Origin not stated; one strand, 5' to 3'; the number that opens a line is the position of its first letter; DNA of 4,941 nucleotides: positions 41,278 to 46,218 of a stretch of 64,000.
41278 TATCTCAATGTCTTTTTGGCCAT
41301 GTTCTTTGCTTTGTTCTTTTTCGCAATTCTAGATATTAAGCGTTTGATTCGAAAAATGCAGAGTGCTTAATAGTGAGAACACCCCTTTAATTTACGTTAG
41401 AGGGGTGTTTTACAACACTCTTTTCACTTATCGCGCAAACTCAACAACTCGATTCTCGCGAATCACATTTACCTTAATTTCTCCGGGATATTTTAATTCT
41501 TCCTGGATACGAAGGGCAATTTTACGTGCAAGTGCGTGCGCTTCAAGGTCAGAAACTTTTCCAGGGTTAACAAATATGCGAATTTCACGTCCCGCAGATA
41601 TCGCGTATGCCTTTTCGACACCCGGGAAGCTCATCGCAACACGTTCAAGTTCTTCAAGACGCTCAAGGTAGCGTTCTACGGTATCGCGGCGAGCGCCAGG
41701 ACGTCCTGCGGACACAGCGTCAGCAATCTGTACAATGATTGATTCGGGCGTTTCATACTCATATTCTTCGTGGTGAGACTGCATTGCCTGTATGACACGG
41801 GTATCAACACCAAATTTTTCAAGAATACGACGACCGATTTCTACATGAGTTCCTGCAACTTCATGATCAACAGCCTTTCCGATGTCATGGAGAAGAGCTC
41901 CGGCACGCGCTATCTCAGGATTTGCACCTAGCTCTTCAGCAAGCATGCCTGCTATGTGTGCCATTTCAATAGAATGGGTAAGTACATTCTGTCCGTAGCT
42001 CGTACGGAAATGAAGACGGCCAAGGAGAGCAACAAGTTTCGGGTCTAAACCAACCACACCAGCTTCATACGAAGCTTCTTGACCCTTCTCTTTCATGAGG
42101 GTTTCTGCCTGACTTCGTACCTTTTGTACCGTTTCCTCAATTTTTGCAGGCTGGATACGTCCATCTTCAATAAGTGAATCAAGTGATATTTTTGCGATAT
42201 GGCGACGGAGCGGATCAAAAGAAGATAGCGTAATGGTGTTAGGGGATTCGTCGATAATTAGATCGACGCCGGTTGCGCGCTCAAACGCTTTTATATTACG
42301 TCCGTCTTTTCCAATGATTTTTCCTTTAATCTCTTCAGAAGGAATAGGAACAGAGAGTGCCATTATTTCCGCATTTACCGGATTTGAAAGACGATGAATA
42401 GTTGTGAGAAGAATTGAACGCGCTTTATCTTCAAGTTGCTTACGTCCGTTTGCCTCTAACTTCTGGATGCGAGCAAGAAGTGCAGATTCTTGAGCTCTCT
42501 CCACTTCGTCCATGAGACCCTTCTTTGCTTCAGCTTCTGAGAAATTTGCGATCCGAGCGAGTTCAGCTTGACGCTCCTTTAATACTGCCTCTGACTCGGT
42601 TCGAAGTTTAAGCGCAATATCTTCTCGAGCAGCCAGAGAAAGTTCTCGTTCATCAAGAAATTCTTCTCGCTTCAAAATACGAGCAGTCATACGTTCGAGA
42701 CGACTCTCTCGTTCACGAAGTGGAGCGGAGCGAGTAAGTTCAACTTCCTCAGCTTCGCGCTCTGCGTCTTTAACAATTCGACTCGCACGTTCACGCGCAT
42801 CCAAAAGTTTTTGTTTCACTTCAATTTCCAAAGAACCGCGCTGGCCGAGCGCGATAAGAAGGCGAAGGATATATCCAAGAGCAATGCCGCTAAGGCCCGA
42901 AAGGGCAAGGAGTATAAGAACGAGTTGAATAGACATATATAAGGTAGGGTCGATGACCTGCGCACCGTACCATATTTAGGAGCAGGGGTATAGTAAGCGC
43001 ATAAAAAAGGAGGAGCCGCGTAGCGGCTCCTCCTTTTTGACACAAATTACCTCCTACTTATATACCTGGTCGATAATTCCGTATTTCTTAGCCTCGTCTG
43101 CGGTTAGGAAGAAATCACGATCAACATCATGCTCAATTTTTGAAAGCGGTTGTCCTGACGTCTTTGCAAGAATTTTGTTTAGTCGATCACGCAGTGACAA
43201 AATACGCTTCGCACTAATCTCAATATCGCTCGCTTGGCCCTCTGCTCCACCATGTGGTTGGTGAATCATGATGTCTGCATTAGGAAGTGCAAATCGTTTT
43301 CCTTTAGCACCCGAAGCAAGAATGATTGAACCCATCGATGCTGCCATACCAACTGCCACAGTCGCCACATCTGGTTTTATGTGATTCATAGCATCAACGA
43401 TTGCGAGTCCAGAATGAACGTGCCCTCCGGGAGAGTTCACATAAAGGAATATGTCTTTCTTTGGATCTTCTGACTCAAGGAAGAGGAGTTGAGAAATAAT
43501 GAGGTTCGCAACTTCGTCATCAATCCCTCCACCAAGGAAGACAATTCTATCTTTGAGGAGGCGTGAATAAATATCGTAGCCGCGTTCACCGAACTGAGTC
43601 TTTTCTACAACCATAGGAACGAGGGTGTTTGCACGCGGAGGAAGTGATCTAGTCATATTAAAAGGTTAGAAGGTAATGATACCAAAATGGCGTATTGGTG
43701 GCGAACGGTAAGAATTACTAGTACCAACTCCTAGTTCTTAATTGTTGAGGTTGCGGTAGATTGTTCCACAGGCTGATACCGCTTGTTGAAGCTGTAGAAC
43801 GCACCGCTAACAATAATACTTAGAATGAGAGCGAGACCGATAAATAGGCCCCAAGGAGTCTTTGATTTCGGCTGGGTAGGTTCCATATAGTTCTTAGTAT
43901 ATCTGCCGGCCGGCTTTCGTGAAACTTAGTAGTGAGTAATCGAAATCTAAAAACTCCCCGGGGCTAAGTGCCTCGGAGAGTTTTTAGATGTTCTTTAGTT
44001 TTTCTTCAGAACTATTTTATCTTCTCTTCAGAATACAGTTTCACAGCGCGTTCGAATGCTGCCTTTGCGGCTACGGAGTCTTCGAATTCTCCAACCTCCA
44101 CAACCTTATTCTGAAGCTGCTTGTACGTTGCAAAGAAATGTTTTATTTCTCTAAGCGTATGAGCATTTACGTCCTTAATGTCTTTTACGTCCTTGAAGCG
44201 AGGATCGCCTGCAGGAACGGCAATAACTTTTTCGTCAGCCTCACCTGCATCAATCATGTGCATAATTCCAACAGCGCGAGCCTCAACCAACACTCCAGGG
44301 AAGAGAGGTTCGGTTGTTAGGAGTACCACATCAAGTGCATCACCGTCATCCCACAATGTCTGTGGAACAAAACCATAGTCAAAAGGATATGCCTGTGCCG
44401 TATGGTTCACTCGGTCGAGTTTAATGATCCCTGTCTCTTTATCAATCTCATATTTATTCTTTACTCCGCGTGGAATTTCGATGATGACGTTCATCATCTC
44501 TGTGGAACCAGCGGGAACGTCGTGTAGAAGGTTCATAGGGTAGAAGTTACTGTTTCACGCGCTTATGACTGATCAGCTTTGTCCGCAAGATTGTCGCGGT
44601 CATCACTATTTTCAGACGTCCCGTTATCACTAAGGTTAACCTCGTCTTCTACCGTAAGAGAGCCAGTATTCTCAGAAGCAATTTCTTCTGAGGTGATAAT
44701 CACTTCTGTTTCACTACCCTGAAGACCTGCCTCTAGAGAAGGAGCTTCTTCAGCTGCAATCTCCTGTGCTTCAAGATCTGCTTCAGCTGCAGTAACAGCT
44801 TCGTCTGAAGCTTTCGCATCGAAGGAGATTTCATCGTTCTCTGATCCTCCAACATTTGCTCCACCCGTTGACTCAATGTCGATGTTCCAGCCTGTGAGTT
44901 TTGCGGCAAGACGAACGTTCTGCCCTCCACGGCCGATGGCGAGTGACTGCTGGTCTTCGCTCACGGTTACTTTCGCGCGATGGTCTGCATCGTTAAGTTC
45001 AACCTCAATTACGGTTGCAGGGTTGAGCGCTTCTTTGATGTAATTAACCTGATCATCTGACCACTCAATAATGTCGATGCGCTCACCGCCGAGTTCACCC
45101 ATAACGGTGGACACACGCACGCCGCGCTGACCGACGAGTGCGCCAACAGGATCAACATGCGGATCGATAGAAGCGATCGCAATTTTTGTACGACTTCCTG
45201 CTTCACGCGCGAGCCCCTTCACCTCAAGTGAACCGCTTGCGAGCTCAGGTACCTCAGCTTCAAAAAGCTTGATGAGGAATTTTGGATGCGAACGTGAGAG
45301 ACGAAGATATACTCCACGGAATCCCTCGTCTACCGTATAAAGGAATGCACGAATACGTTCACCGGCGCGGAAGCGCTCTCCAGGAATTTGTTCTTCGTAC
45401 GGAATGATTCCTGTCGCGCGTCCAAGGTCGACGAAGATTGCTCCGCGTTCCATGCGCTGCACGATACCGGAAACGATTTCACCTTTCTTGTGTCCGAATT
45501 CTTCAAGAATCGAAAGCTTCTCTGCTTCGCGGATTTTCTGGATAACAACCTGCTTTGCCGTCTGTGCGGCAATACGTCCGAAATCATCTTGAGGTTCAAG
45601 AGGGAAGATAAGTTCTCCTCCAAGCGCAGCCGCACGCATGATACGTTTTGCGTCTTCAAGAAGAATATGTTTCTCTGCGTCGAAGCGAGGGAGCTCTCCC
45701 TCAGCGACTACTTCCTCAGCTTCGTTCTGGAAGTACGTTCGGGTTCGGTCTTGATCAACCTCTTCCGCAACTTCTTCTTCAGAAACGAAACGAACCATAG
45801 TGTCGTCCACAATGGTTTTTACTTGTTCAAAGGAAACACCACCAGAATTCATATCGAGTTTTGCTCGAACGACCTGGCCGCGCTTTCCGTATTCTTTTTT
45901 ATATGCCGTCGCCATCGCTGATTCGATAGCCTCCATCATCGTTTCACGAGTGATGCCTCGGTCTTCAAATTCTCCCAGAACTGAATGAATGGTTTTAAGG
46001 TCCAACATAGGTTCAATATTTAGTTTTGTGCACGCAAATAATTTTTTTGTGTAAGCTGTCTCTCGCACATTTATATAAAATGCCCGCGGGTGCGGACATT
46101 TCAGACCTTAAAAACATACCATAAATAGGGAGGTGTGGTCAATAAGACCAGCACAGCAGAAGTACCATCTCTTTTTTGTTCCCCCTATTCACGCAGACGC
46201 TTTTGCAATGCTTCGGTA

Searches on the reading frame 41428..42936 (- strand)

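Call 35: search_protein_families(library=pfam, proteins=[window:41428-42936:-], max_evalue=0.0001)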
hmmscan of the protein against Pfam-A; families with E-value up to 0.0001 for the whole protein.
window:41428-42936:- (502 aa): 4 families
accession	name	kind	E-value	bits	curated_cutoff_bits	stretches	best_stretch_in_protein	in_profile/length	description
PF01966.28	HD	-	5.8e-22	78.6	22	1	318-410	1-115/116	HD domain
PF12072.13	RNase_Y_N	-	1.1e-12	48.3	32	1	41-184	52-198/201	RNase Y N-terminal region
PF00013.35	KH_1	-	1.8e-07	31.3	21.5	1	196-249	4-61/66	KH domain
PF08668.18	HDOD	-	1.5e-05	25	22.9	0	318-372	95-150/196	HDOD domain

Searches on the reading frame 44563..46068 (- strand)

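Call 35: search_protein_families(library=pfam, proteins=[window:44563-46068:-], max_evalue=0.0001)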
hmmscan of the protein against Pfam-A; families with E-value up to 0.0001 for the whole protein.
window:44563-46068:- (501 aa): 5 families
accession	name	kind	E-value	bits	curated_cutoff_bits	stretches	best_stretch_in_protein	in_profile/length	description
PF13184.12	KH_5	-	7.5e-26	90.5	27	1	290-357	1-68/69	NusA-like KH domain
PF08529.16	NusA_N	-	1.6e-24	86.9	23.8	1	35-184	11-118/119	NusA N-terminal domain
PF00575.29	S1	-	1.1e-08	35.7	22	1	193-249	2-65/74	S1 RNA binding domain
PF07650.23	KH_2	-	4.1e-05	23.8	22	0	342-390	4-52/78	KH domain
PF23095.1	KH_NusA_C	-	4.2e-05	23.9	34.2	0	367-399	3-35/59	Transcription termination/antitermination protein NusA, KH domain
